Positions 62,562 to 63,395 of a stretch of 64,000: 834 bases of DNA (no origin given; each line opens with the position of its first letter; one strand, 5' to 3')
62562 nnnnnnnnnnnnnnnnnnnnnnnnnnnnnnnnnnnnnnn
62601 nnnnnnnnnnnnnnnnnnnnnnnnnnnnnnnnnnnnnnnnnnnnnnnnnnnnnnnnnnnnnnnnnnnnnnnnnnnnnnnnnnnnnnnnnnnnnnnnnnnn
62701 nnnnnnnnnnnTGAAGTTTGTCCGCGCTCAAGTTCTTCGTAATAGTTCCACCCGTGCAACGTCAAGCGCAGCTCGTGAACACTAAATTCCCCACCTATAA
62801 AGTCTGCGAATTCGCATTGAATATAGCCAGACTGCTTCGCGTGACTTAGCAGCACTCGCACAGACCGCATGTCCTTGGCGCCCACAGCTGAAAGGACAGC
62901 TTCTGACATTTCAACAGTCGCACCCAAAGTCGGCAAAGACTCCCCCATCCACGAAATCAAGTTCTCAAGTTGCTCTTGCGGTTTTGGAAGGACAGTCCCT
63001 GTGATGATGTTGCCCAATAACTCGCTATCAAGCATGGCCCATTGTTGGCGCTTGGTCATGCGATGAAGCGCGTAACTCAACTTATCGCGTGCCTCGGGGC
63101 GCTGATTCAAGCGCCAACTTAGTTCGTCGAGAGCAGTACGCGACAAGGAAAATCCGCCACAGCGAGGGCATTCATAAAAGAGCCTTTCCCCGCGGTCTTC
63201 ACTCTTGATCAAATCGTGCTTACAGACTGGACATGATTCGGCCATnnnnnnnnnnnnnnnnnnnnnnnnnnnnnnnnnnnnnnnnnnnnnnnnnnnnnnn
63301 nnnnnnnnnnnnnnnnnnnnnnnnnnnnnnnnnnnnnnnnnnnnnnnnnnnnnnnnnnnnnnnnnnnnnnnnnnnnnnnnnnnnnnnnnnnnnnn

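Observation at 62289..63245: Orphan Zn-ribbon / NDT-TIR-like protein: candidate effector of an undescribed defence module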

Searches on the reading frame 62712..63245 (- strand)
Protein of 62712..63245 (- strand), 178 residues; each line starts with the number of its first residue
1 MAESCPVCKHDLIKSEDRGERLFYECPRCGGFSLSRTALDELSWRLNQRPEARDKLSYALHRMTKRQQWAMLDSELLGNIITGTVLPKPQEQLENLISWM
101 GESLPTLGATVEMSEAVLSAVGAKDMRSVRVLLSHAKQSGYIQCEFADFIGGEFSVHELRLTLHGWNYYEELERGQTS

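Call 50: predict_structure(alignment_id=A3)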
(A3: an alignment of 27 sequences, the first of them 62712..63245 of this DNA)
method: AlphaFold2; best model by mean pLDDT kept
length: 178 residues; sequences in the alignment: 27
mean_pLDDT: 93.6   pTM: 0.85
mean pLDDT of the five models: 93.6, 93.1, 92.5, 92.2, 92.0
residues with pLDDT >= 90: 157; 70-90: 17; 50-70: 3; < 50: 1
segments of 3 or more residues with pLDDT < 50: none
pLDDT, mean of each block of 10 residues (from residue 1): 90 95 95 96 93 95 92 96 94 96 92 92 94 97 95 92 97 78
secondary structure, 60 per line:
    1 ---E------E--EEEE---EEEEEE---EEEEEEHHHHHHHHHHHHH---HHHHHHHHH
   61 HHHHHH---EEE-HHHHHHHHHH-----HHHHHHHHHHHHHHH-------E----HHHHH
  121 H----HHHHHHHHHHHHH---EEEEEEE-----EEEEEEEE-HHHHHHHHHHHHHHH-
elements in order: E14-17 E21-26 E30-35 H36-48 H52-66 E70-72 H74-83 H89-103 H116-121 H126-138 E142-148 E154-161 H163-177

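Call 52: fold_search(model_id=the predicted structure, library=pdb)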
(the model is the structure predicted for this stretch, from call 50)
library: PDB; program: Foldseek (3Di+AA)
matches with E <= 10: 903; with E <= 0.001: 0
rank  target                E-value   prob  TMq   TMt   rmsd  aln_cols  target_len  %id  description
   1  9h88_A                4.3e-02  0.95  0.31  0.44   6.1       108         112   15  Crystal structure of LmrR variant V15aY-RNYW with Val15 replaced by 3-aminotyrosine and evolved as Friedel-Crafts alky (released 2025-04-30)
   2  9qbd_B                4.5e-02  0.99  0.35  0.52   6.2        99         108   10  Crystal structure of Brachyspira hampsonii PadR with Leu88 replaced by 3-aminotyrosine (released 2026-03-11)
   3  7tjh_I                4.5e-02  0.75  0.30  0.16  16.1       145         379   10  S. cerevisiae ORC bound to 84 bp ARS1 DNA and Cdc6 (state 1) with flexible Orc6 N-terminal domain (released 2022-10-05)
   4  5ujm_B                5.7e-02  0.57  0.30  0.20  20.9       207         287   11  Structure of the active form of human Origin Recognition Complex and its ATPase motor module (released 2017-02-08)
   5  3k0l_A                7.2e-02  0.99  0.30  0.38   7.2        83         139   12  Crystal Structure of Putative MarR Family Transcriptional Regulator from Acinetobacter sp. ADP (released 2009-10-13)
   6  1xma_A                8.6e-02  0.97  0.33  0.52   4.3        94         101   11  Structure of a transcriptional regulator from Clostridium thermocellum Cth-833 (released 2004-12-14)
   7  7tjj_I                8.6e-02  0.63  0.28  0.15  16.2       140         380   10  S. cerevisiae ORC bound to 84 bp ARS1 DNA and Cdc6 (state 1) with docked Orc6 N-terminal domain (released 2022-10-05)
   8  4rgu_B                9.1e-02  0.99  0.32  0.39   5.2        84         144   13  Crystal Structure of Putative MarR Family Transcriptional Regulator HcaR from Acinetobacter sp. ADP complexed with fer (released 2015-03-04)
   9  7tji_I                9.6e-02  0.80  0.33  0.17  16.4       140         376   11  S. cerevisiae ORC bound to 84 bp ARS1 DNA and Cdc6 (state 2) with flexible Orc6 N-terminal domain (released 2022-10-05)
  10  4rgr_A                1.0e-01  1.00  0.33  0.41   5.2        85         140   12  Crystal Structure of Putative MarR Family Transcriptional Regulator HcaR from Acinetobacter sp. ADP (released 2015-03-04)
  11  9qbd_A                1.0e-01  0.99  0.34  0.54   4.7        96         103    7  Crystal structure of Brachyspira hampsonii PadR with Leu88 replaced by 3-aminotyrosine (released 2026-03-11)
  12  9ha0_A                1.0e-01  0.98  0.34  0.52   4.8       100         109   13  Crystal structure of Cu(II)-bound LmrR_V15Bpy variant BVS (released 2025-03-05)
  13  3hhh_B                1.1e-01  0.98  0.33  0.53   4.8        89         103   17  Crystal structure of transcriptional regulator, a member of PadR family, from Enterococcus faecalis V583 (released 2009-06-02)
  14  7qz5_A                1.1e-01  0.96  0.32  0.47   6.2        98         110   13  Transcriptional regulator LmrR with Trp-67 and Trp-96 replaced by the unnatural amino acid 5-fluoroTrp (released 2022-11-23)
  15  5h20                  1.1e-01  0.99  0.35  0.55   4.3        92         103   13  X-ray structure of PadR-like Transcription factor from bacteroid fragilis (released 2017-03-08)
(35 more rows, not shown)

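Call 84: search_dna_similar(query=window:62712-63245:-, collection=plasmids, mode=protein, max_evalue=0.001, max_rows=25)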
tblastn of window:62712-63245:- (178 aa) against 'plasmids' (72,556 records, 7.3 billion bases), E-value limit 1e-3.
Records with a match: 7; places in all: 7; records where one place covers at least 80% of the query: 5.
Best place of each record, by identity: <60% 7.
By first word of the organism name: Rhizobium 3; Agrobacterium 2; Sinorhizobium 1; Paracoccus 1.
By predicted mobility (MOB-suite, as given by PLSDB): non-mobilizable 4; conjugative 3.
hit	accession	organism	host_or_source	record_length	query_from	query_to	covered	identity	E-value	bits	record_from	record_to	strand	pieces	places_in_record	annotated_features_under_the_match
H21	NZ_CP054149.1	Agrobacterium vaccinii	Blueberry,pure bacterial culture,Tumor ...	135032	1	176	99%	34.1%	5e-14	76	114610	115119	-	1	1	none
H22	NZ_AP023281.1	Agrobacterium vitis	Vitis vinifera,grapevine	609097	36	178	80%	34.5%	5e-6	53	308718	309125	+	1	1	TIR domain-containing protein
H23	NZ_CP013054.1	Sinorhizobium americanum CCGM7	Phaseolus vulgaris,root nodules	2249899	5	143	78%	33.1%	5e-13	73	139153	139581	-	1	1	none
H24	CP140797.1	Rhizobium beringeri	Trifolium pratense,whole organism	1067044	4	173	96%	26.3%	5e-5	50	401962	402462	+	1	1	DUF4145 domain-containing protein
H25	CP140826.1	Rhizobium beringeri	Trifolium pratense,whole organism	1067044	4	173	96%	26.3%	5e-5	50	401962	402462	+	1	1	DUF4145 domain-containing protein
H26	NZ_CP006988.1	Rhizobium etli bv. mimosae str. IE4771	Phaseolus vulgaris,whole organism,nodule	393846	4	173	96%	25.3%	6e-6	52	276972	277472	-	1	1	DUF4145 domain-containing protein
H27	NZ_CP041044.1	Paracoccus sp. AK26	pure culture,Hexachlorocyclohexane ...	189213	4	143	79%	29.1%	1e-4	49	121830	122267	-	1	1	DUF4145 domain-containing protein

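Call 86: get_annotated_region(hit=H22, flank=5000)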
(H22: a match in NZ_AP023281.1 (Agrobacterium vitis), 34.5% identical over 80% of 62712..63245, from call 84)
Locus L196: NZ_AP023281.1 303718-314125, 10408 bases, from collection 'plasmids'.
description: Agrobacterium vitis strain VAT03-9 plasmid pRvVAT039a, complete sequence
organism: Agrobacterium vitis (NCBI taxid 373)
taxonomy: Bacteria; Pseudomonadota; Alphaproteobacteria; Hyphomicrobiales; Rhizobiaceae; Agrobacterium; Agrobacterium vitis
host: -; source: Vitis vinifera,grapevine; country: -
typing (MOB-suite, as given by PLSDB): non-mobilizable; replicon rep_cluster_287
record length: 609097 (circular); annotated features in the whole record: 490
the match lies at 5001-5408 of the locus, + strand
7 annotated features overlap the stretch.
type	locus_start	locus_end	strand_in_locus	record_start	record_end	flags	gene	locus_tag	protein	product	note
CDS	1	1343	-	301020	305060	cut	-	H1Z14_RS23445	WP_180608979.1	hypothetical protein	-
CDS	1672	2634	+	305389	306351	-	-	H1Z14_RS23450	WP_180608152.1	DUF4238 domain-containing protein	-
CDS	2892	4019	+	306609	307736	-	-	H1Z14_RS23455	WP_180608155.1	TIR domain-containing protein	-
CDS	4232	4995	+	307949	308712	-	-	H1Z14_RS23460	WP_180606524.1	IS5-like element IS869 family transposase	GO:0006313 - DNA transposition [Evidence IEA]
CDS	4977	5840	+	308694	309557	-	-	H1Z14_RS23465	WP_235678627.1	TIR domain-containing protein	-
CDS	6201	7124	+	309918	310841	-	-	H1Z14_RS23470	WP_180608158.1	DUF4238 domain-containing protein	-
CDS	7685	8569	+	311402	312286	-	-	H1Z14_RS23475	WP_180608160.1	DUF4238 domain-containing protein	-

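Call 87: get_annotated_region(hit=H26, flank=5000)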
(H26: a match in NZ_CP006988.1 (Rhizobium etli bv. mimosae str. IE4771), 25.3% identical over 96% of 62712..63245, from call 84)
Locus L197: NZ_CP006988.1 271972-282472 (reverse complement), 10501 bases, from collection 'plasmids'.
description: Rhizobium etli bv. mimosae str. IE4771 plasmid pRetIE4771b, complete sequence
organism: Rhizobium etli bv. mimosae str. IE4771 (NCBI taxid 1432050)
taxonomy: Bacteria; Pseudomonadota; Alphaproteobacteria; Hyphomicrobiales; Rhizobiaceae; Rhizobium; Rhizobium etli; Rhizobium etli bv. mimosae str. IE4771
host: -; source: Phaseolus vulgaris,whole organism,nodule; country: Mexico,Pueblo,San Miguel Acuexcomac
typing (MOB-suite, as given by PLSDB): conjugative; replicon rep_cluster_287; relaxase MOBQ; mating-pair formation MPF_T
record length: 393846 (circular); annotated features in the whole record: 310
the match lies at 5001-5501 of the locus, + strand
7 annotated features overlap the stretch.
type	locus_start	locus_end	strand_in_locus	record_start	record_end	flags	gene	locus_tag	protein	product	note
CDS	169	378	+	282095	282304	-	-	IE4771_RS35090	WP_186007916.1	hypothetical protein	-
CDS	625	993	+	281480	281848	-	-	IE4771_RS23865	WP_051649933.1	DUF6516 family protein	-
CDS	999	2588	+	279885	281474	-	-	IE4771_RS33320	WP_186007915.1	ArsR family transcriptional regulator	GO:0006355 - regulation of DNA-templated transcription [Evidence IEA]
CDS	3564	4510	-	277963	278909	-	-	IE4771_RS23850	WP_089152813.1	IS630 family transposase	-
CDS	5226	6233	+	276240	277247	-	-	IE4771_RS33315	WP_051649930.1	DUF4145 domain-containing protein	-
CDS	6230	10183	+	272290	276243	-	-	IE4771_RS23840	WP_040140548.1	hypothetical protein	-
CDS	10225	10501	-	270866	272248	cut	-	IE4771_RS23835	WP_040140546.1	hypothetical protein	-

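Call 88: get_annotated_region(hit=H27, flank=5000)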
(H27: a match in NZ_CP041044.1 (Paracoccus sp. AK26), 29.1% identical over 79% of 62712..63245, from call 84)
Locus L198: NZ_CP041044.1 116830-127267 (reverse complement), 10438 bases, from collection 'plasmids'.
description: Paracoccus sp. AK26 plasmid pAK2, complete sequence
organism: Paracoccus sp. AK26 (NCBI taxid 2589076)
taxonomy: Bacteria; Pseudomonadota; Alphaproteobacteria; Rhodobacterales; Paracoccaceae; Paracoccus; Paracoccus sp. AK26
host: -; source: pure culture,Hexachlorocyclohexane (HCH) pesticide-contaminated soil; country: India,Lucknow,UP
typing (MOB-suite, as given by PLSDB): non-mobilizable
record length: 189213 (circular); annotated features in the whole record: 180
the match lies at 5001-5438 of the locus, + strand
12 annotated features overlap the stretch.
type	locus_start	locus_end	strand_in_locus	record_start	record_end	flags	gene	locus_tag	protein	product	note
CDS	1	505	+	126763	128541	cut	-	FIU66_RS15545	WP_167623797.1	thiamine pyrophosphate-requiring protein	-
CDS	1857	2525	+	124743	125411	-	-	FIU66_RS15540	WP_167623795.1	TetR-like C-terminal domain-containing protein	-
CDS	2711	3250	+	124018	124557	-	-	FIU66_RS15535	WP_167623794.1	DUF4167 domain-containing protein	-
CDS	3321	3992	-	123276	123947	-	-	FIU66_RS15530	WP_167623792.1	sugar transferase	-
CDS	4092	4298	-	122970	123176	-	-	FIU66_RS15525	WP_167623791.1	hypothetical protein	-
CDS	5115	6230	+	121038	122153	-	-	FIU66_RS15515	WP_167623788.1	DUF4145 domain-containing protein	-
CDS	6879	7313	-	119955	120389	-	-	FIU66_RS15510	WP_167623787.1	YqaA family protein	-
CDS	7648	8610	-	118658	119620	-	dmeF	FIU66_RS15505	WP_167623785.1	CDF family Co(II)/Ni(II) efflux transporter DmeF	GO:0006812 - monoatomic cation transport [Evidence IEA]; GO:0055085 - transmembrane transport [Evidence IEA]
CDS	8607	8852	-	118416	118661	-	-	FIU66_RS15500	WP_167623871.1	metal/formaldehyde-sensitive transcriptional repressor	-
CDS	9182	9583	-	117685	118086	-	-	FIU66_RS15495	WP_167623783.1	four-helix bundle copper-binding protein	-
CDS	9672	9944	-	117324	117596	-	-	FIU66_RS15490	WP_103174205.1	metal-sensitive transcriptional regulator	-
CDS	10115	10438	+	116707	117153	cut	-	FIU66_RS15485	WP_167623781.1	cytochrome c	-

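Call 92: search_protein_families(library=pfam, proteins=[L197:4995-6233:+, L196:4977-5840:+], max_evalue=0.01)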
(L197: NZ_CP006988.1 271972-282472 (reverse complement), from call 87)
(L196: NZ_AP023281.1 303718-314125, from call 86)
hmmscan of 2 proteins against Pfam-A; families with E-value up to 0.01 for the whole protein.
L197:4995-6233:+ (412 aa): 2 families
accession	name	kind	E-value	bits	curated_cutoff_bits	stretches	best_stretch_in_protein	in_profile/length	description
PF13643.11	DUF4145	-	8.9e-12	45.4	23.1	1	293-379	2-88/88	Domain of unknown function (DUF4145)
PF14354.12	Lar_restr_allev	-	0.0015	19.2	28.6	1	3-31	5-33/58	Restriction alleviation protein Lar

L196:4977-5840:+ (287 aa): 1 family
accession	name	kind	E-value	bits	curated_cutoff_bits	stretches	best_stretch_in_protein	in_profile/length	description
PF10137.14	CAP12-PCTIR_TIR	-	3.9e-23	82.2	24.7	1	151-264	1-118/119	CAP12/Pycsar effector protein, TIR domain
